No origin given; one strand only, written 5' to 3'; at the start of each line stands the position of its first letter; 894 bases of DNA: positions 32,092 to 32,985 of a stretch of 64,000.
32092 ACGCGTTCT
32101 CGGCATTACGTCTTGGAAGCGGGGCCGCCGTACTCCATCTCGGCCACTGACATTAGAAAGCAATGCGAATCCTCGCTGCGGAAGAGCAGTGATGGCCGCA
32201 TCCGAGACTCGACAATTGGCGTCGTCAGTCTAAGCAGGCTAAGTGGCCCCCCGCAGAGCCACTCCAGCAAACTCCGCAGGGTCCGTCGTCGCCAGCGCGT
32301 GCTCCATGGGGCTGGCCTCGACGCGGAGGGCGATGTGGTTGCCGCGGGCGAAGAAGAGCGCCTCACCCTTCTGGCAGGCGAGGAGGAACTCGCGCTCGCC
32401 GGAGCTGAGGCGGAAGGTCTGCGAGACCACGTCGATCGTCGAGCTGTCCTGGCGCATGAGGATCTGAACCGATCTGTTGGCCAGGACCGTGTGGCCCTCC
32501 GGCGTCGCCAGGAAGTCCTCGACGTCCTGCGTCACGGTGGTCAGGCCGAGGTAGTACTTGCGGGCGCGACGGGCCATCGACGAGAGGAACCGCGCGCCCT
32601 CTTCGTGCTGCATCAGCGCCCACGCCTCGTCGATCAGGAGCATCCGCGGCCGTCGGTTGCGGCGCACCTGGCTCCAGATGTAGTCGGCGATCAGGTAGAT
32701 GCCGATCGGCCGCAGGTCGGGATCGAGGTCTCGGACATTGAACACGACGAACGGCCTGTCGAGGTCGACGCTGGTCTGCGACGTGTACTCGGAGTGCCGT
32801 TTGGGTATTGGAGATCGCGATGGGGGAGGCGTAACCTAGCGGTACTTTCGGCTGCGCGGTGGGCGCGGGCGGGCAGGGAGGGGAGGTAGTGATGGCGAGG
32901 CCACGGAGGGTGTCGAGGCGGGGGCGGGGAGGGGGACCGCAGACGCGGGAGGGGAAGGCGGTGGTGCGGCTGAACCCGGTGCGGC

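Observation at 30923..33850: Decayed conjugative-element patch: AT-rich junction, LPXTG-like surface protein, 5'-truncated VirB4/TrbE ATPase, duplicated gene end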

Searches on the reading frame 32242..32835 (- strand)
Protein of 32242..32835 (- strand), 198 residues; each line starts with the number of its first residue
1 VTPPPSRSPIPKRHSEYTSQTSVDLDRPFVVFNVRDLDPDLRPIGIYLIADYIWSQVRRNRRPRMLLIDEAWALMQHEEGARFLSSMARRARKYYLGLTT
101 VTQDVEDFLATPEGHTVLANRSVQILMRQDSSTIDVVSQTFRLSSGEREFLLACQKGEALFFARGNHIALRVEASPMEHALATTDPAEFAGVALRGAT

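Call 5: search_protein_families(library=pfam, proteins=[window:32242-32745:-], max_evalue=0.1)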
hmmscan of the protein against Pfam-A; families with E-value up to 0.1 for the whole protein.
window:32242-32745:- (168 aa): 3 families
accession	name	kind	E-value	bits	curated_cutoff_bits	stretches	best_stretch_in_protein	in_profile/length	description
PF19044.6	P-loop_TraG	-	4.7e-11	42.4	25.8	1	8-128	225-349/413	TraG P-loop domain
PF12846.13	AAA_10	-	3.2e-06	26.9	27.5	1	34-81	242-289/362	AAA-like domain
PF13558.12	SbcC_Walker_B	-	0.017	15.8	27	0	27-57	57-88/90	SbcC/RAD50-like, Walker B motif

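Call 10: find_homologous_proteins(query=window:32242-32835:-)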
Query seq(198 aa) (198 aa): 174 proteins with E <= 0.001 among 334 candidates; the best 120 are listed.
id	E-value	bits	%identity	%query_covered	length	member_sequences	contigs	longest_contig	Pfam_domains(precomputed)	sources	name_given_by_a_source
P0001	2.1e-96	339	87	88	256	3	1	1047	PF19044.7,PF12846.14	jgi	jgi:type IV secretory pathway VirB4 component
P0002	3.7e-95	335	87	87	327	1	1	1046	PF19044.7,PF12846.14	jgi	jgi:type IV secretory pathway VirB4 component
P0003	6.7e-94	331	89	84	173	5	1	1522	PF19044.7,PF12846.14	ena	-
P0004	2.5e-93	329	85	87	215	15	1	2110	PF19044.7,PF12846.14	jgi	jgi:type IV secretory pathway VirB4 component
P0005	1.6e-90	320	83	88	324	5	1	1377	PF19044.7,PF12846.14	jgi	jgi:type IV secretory pathway VirB4 component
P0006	6.8e-86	304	88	78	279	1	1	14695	PF19044.7,PF01807.26,PF12846.14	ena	-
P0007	8.1e-85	301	76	88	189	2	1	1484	PF19044.7,PF12846.14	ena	-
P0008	2.2e-82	293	81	80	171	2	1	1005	PF19044.7,PF12846.14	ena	-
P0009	1.2e-79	284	79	79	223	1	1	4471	PF19044.7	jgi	jgi:hypothetical protein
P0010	2.5e-78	280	72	88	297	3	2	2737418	PF19044.7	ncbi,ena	-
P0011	2.2e-76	273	70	88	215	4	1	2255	PF19044.7,PF12846.14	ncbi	ncbi:MAG: conjugal transfer protein TraC, partial [Dehalococcoidia bacterium]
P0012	8.9e-76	271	78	79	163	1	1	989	PF19044.7,PF12846.14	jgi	jgi:type IV secretory pathway VirB4 component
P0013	1.1e-74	268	76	79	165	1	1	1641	PF19044.7,PF12846.14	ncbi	-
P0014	7.0e-72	259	66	89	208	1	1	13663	PF19044.7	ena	-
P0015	3.0e-71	257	63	88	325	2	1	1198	PF19044.7,PF12846.14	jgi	jgi:hypothetical protein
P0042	2.3e-56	208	96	52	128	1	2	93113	PF19044.7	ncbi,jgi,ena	-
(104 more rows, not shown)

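Call 11: find_encoding_contigs(protein=P0042, flank=10000, max_places=4)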
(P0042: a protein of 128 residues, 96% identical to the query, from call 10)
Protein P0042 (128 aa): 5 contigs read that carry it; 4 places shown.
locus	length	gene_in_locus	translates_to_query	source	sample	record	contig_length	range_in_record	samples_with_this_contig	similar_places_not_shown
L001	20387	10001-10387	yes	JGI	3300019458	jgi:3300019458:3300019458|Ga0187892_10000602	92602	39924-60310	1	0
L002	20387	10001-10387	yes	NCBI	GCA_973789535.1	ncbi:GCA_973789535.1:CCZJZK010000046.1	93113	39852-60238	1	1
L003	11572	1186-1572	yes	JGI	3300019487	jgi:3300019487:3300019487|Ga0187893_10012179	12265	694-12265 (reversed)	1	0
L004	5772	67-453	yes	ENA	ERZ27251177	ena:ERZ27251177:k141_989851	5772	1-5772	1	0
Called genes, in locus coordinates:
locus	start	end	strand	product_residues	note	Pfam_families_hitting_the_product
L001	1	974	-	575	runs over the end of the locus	PF08450:SGL (faint), PF13449:Phytase-like (faint), PF01731:Arylesterase (faint), PF06739:SBBP (faint), PF01436:NHL (weak), PF25021:TEN_NHL (weak), PF01436:NHL, PF00353:HemolysinCabind (weak)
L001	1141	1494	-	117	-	-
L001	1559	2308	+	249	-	-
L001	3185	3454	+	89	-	-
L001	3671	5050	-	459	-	-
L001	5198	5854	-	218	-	PF00486:Trans_reg_C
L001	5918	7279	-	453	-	PF04389:Peptidase_M28 (weak)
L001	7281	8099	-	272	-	PF00561:Abhydrolase_1, PF00975:Thioesterase (weak), PF12146:Hydrolase_4, PF12697:Abhydrolase_6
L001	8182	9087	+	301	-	PF16881:LIAS_N, PF04055:Radical_SAM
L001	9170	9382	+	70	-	-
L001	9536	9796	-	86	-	PF01402:RHH_1 (faint)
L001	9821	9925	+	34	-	-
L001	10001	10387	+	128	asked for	PF19044:P-loop_TraG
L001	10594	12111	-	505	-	PF01551:Peptidase_M23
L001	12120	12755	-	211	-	-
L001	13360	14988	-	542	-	PF03853:YjeF_N, PF01256:Carb_kinase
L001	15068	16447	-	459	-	PF16701:Ad_Cy_reg, PF00211:Guanylate_cyc, PF04945:YHS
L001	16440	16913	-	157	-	PF01648:ACPS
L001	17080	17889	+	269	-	PF02511:Thy1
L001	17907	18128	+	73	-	PF15919:HicB_lk_antitox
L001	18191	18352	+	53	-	PF07927:HicA_toxin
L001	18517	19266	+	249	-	PF00248:Aldo_ket_red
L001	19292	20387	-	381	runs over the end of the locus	PF07992:Pyr_redox_2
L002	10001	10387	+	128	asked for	PF19044:P-loop_TraG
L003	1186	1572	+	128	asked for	PF19044:P-loop_TraG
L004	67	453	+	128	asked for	PF19044:P-loop_TraG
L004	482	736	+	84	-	-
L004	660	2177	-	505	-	PF01551:Peptidase_M23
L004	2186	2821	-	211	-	-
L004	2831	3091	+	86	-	-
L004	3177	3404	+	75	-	-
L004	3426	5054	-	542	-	PF03853:YjeF_N, PF01256:Carb_kinase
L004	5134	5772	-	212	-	?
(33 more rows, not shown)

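Call 12: find_encoding_contigs(protein=P0010, flank=10000, max_places=4)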
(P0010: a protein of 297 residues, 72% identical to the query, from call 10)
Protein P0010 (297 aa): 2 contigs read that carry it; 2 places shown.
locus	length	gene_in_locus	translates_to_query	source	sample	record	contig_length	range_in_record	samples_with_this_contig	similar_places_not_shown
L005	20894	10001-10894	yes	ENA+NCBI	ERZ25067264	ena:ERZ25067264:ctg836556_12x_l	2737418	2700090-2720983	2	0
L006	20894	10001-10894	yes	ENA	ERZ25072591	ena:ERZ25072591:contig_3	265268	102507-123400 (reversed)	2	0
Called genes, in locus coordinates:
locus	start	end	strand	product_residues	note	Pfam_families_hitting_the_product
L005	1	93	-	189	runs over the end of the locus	-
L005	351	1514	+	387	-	PF13784:Fic_N, PF02661:Fic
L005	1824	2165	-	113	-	-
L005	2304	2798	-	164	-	PF13378:MR_MLE_C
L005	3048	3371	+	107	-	-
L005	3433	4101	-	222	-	PF00528:BPD_transp_1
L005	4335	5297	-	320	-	PF19300:BPD_transp_1_N (weak), PF00528:BPD_transp_1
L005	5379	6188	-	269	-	PF00561:Abhydrolase_1, PF12146:Hydrolase_4, PF12697:Abhydrolase_6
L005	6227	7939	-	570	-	PF00496:SBP_bac_5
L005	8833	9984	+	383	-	PF00665:rve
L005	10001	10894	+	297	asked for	PF19044:P-loop_TraG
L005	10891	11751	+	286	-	PF01807:Zn_ribbon_DnaG, PF13155:Toprim_2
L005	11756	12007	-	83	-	-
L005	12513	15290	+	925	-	PF12696:TraG-D_C (weak)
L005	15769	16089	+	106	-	-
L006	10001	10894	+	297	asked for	PF19044:P-loop_TraG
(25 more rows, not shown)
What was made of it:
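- One is caused by an IS insertion (call 12).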

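Call 18: search_protein_families(library=ncbifam, proteins=[window:32242-32826:-], max_evalue=0.1)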
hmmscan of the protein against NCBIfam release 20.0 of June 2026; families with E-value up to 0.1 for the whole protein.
window:32242-32826:- (195 aa): 13 families
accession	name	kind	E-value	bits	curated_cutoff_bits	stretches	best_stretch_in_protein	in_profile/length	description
NF045971.1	conju_CD1110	equivalog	5.4e-31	107.6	325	1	14-165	578-732/752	VirB4-like conjugal transfer ATPase, CD1110 family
TIGR02746.1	TraC-F-type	equivalog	2.2e-25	88.7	567.05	1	16-187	593-777/800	type IV secretion system protein TraC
NF045975.1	VirB4_plasma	equivalog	2.2e-19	68.7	590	1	14-176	703-890/894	Mbov_0397 family ICE element conjugal transfer ATPase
TIGR00929.1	VirB4_CagE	subfamily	1.9e-13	49.6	643.1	1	18-152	593-728/792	VirB4 family type IV secretion/conjugal transfer ATPase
TIGR03783.1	Bac_Flav_CT_G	subfamily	8.1e-09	33.9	261.55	1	17-149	619-758/829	TraG family conjugative transposon ATPase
NF010278.0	PRK13721.1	subfamily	2.1e-06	25.9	1177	1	49-132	677-767/874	type IV secretion system protein TraC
NF010473.0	PRK13898.1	equivalog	0.0024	15.9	1050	1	53-150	637-731/801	type IV secretion system ATPase VirB4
NF041017.1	DNA_import_CedB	equivalog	0.0036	16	700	1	56-105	469-519/590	DNA import protein CedB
TIGR03744.1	traC_PFL_4706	equivalog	0.01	13.7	520.6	1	54-181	727-857/892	conjugative transfer ATPase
NF010447.0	PRK13873.1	equivalog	0.011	13.7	1020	1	55-134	633-712/815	conjugal transfer protein TrbE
NF053655.1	CedD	equivalog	0.024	13.3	600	1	55-160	415-514/527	DNA-translocating ATPase CedD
NF052333.1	ATPase_TcpF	exception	0.043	11.7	1100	1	48-106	673-728/813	conjugal transfer ATPase TcpF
NF010067.0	PRK13547.1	equivalog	0.056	12.7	374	1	50-103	163-216/272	heme ABC transporter ATP-binding protein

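Call 19: search_protein_families(library=phrogs, proteins=[window:32242-32826:-], max_evalue=0.1)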
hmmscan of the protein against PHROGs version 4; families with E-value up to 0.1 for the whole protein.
window:32242-32826:- (195 aa): 3 families
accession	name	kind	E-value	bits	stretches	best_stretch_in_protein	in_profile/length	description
phrog_2666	-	head and packaging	0.012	15.3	1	57-104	419-467/555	terminase large subunit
phrog_7035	-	unknown function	0.017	14.4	1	49-107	481-544/969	-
phrog_5156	-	unknown function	0.027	13.5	1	56-104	654-701/824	-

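Call 20: find_related_loci(query=window:32242-32826:-, collection=genome_contigs, flank=10000)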
Query window:32242-32826:- (195 aa) in genome_contigs; peptide patterns used: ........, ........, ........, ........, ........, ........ (x = any residue, [..] = any of these).
338 stretches matched a pattern; 258 encode a relative of the query (tblastn E <= 1e-3); the best 80 are kept; 80 distinct loci.
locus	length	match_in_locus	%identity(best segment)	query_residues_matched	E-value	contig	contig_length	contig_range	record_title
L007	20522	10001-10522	96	14-187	8e-113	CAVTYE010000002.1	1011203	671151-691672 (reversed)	MAG: uncultured Chloroflexia bacterium isolate MFD04944.bin.2.175 genome assembly, contig: contig_31027, whole genome sh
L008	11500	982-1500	96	14-186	5e-112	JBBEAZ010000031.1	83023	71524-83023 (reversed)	MAG: Dehalococcoidia bacterium isolate LejiaF_64_43 Lejia_F_466_length_83023_cov_25, whole genome shotgun sequence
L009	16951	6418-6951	92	14-191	2e-110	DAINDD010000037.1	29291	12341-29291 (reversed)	MAG TPA_asm: Chloroflexota bacterium isolate CTOTU41506 NODE_1158_length_29291_cov_4.662026, whole genome shotgun sequen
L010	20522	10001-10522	94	14-187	7e-102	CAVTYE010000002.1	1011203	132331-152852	MAG: uncultured Chloroflexia bacterium isolate MFD04944.bin.2.175 genome assembly, contig: contig_31027, whole genome sh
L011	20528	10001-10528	86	12-187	3e-101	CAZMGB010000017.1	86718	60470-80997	MAG TPA_asm: uncultured Dehalococcoidia bacterium isolate SRP323688_co1_256 genome assembly, contig: NODE_550_length_867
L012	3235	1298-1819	84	14-187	1e-101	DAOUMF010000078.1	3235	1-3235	MAG TPA_asm: Dehalococcoidia bacterium isolate W31_80 k127_857339, whole genome shotgun sequence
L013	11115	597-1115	83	14-186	1e-99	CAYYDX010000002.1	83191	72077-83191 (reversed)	MAG TPA_asm: uncultured Anaerolineaceae bacterium isolate binchicken_co322_198 genome assembly, contig: NODE_566_length_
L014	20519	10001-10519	83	14-186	9e-100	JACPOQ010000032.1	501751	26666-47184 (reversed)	MAG: Chloroflexi bacterium isolate NC_groundwater_605_Pr5_B-0.1um_68_33 alan_book_18_scaffold_268124, whole genome shotg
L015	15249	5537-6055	83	14-186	4e-99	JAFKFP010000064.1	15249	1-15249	Bacterium isolate SCN18_30_10_14_R2_B_64_8_A SCN18_30_10_14_R2_B_scaffold_2178, whole genome shotgun sequence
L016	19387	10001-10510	85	14-183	9e-99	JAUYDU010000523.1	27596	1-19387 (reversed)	MAG: Chloroflexota bacterium isolate C20_metabat.bin.54_sub C20_k141_285389, whole genome shotgun sequence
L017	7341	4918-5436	82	14-186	5e-98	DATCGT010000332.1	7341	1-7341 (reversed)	MAG TPA_asm: Tepidiformaceae bacterium isolate SMAG_U7814 k141_232948, whole genome shotgun sequence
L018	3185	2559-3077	83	14-186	2e-99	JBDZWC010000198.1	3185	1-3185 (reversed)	MAG: Deinococcaceae bacterium isolate PE_soil2 NODE_15347_length_3185, whole genome shotgun sequence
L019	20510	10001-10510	83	14-183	2e-97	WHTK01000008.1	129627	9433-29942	MAG: Dehalococcoidia bacterium isolate Dino_bin34 NODE_117_length_129627_cov_2.81288, whole genome shotgun sequence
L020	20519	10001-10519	87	14-186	6e-97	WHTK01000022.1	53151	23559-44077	MAG: Dehalococcoidia bacterium isolate Dino_bin34 NODE_624_length_53151_cov_2.99519, whole genome shotgun sequence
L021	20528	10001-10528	81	12-187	6e-97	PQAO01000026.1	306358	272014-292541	MAG: Dehalococcoidia bacterium isolate FeB_14 contig_297, whole genome shotgun sequence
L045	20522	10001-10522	71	14-187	6e-84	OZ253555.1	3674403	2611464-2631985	MAG: Dehalococcoidia bacterium isolate 3e717284-69a8-41bf-8ce6-f7adde8b09c9 genome assembly, chromosome: 1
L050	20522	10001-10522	71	14-187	4e-83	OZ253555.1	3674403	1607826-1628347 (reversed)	MAG: Dehalococcoidia bacterium isolate 3e717284-69a8-41bf-8ce6-f7adde8b09c9 genome assembly, chromosome: 1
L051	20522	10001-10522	71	14-187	9e-83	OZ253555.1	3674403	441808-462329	MAG: Dehalococcoidia bacterium isolate 3e717284-69a8-41bf-8ce6-f7adde8b09c9 genome assembly, chromosome: 1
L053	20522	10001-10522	72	14-187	9e-83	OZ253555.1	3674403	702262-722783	MAG: Dehalococcoidia bacterium isolate 3e717284-69a8-41bf-8ce6-f7adde8b09c9 genome assembly, chromosome: 1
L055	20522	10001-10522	71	14-187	2e-82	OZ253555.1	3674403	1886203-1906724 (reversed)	MAG: Dehalococcoidia bacterium isolate 3e717284-69a8-41bf-8ce6-f7adde8b09c9 genome assembly, chromosome: 1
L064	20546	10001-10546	66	14-195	5e-79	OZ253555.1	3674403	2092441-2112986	MAG: Dehalococcoidia bacterium isolate 3e717284-69a8-41bf-8ce6-f7adde8b09c9 genome assembly, chromosome: 1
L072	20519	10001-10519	53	14-186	9e-67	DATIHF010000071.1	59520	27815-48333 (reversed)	MAG TPA_asm: Candidatus Saccharimonadales bacterium isolate SMAG_U15631 k141_106987, whole genome shotgun sequence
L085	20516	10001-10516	49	14-185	3e-60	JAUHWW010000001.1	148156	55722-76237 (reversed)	MAG: bacterium isolate 2_bin.36 NODE_173_length_148156_cov_1.147417, whole genome shotgun sequence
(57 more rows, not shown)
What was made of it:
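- Closest known: Patescibacteria chromosomal T4SS. Same: The VirB4 proteins are homologous at ~50-55% identity to the fragment (L072-L085, call 20).
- The scan found 258 relatives and the best 80 loci were kept; the best is 96% aa-identical over residues 14-187 (call 20). This ICE is multi-copy in related genomes; seven of the loci kept come from the one chromosome OZ253555.1 (call 20).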

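Call 24: search_protein_families(library=pfam, proteins=[L007:4982-6031:+, L007:6031-6549:+, L007:6855-7559:+, L007:7975-8739:+, L007:10605-11453:-, L007:11565-12518:+, L007:12809-13837:+, L007:13830-16346:+, L007:16346-18145:+, L007:19080-20207:+], max_evalue=0.01)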
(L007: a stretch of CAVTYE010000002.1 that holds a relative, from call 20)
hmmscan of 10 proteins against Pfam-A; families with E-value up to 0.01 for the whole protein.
L007:4982-6031:+ (350 aa): 4 families
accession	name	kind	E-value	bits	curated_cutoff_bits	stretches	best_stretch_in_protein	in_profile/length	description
PF00877.26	NLPC_P60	-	2.6e-25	88.8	23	1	234-341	1-104/105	NlpC/P60 family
PF13406.11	SLT_2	-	7.5e-17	61.9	24.3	2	135-184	150-200/292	Transglycosylase SLT domain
PF01464.25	SLT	-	1.8e-05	24.7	21.3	1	106-198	4-96/117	Transglycosylase SLT domain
PF19489.4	SLT_4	-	0.0069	16.5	27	0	86-181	19-125/184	Transglycosylase SLT domain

L007:6031-6549:+ (173 aa): 0 families

L007:6855-7559:+ (235 aa): 1 family
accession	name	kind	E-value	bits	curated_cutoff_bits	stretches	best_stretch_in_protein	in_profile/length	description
PF02586.19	SRAP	-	1.3e-65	221.3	27.1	1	10-220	1-214/214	SOS response associated peptidase (SRAP)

L007:7975-8739:+ (255 aa): 0 families

L007:10605-11453:- (282 aa): 2 families
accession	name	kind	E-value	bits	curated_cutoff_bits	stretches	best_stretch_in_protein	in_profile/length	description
PF01636.29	APH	-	1.3e-14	55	23.2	1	44-220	22-210/239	Phosphotransferase enzyme family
PF19974.5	TCAD9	-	0.0068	16.1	40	0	177-219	294-337/429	Ternary complex associated domain 9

L007:11565-12518:+ (318 aa): 2 families
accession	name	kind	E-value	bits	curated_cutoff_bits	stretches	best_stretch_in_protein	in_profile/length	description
PF04655.20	APH_6_hur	-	1.3e-20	74.3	27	1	60-256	8-206/252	Aminoglycoside/hydroxyurea antibiotic resistance kinase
PF01636.29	APH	-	4.6e-06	27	23.2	1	79-270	21-229/239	Phosphotransferase enzyme family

L007:12809-13837:+ (343 aa): 5 families
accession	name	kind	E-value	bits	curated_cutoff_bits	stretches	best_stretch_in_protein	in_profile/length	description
PF01807.25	Zn_ribbon_DnaG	-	2e-24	85.6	24.9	1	5-87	6-87/98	CHC2 zinc finger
PF13155.12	Toprim_2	-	1.5e-09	38.5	22.1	1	236-315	1-86/88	Toprim-like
PF08275.17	DNAG_N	-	3e-07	31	26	1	117-214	2-106/128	DNA primase catalytic core, N-terminal domain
PF13362.12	Toprim_3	-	7.9e-05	23.5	27.2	1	235-315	2-87/95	Toprim domain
PF13662.12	Toprim_4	-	0.0033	18.1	25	1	259-300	28-80/85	Toprim domain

L007:13830-16346:+ (839 aa): 2 families
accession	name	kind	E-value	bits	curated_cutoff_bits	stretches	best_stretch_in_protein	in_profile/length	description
PF10412.15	TrwB_AAD_bind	-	0.00023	20.6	20.5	1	625-724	230-331/387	Type IV secretion-system coupling protein DNA-binding domain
PF12696.13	TraG-D_C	-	0.00026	21.3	22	1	640-716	1-79/126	TraM recognition site of TraD and TraG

L007:16346-18145:+ (600 aa): 3 families
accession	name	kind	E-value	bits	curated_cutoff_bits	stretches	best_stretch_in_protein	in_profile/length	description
PF13814.12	Replic_Relax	-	5.2e-21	76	25.3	2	319-517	1-183/191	Replication-relaxation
PF12802.13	MarR_2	-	0.0047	17.5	27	0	315-359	7-52/61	MarR family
PF01978.25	TrmB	-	0.0065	16.7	25.6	0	22-54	24-56/68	Sugar-specific transcriptional regulator TrmB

L007:19080-20207:+ (376 aa): 3 families
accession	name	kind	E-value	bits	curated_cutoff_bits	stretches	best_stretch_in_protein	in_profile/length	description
PF00589.27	Phage_integrase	-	5.4e-30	104.8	27.1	1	177-357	6-168/172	Phage integrase family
PF14657.12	Arm-DNA-bind_4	-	1.8e-08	34.3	22.3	1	11-44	1-35/47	Arm DNA-binding domain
PF14659.12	Phage_int_SAM_3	-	1.2e-07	32.3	22.6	1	63-114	1-54/58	Phage integrase, N-terminal SAM-like domain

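Call 63: list_cluster_members(proteins=[P0154, window:32242-32745:-, window:32892-33536:+])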
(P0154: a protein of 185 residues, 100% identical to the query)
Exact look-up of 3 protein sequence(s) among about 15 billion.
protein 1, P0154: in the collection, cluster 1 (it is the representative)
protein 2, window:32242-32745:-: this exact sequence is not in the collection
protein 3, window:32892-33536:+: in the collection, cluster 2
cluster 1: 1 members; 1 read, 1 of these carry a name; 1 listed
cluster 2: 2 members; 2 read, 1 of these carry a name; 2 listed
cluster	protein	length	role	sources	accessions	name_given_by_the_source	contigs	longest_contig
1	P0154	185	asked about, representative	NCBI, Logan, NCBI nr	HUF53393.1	MAG TPA: hypothetical protein VMR52_06440 [Dehalococcoidia bacterium] | hypothetical protein [Dehalococcoidia bacterium]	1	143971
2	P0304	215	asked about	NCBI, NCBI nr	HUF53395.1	MAG TPA: hypothetical protein VMR52_06450 [Dehalococcoidia bacterium] | hypothetical protein [Dehalococcoidia bacterium]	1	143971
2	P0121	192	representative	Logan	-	-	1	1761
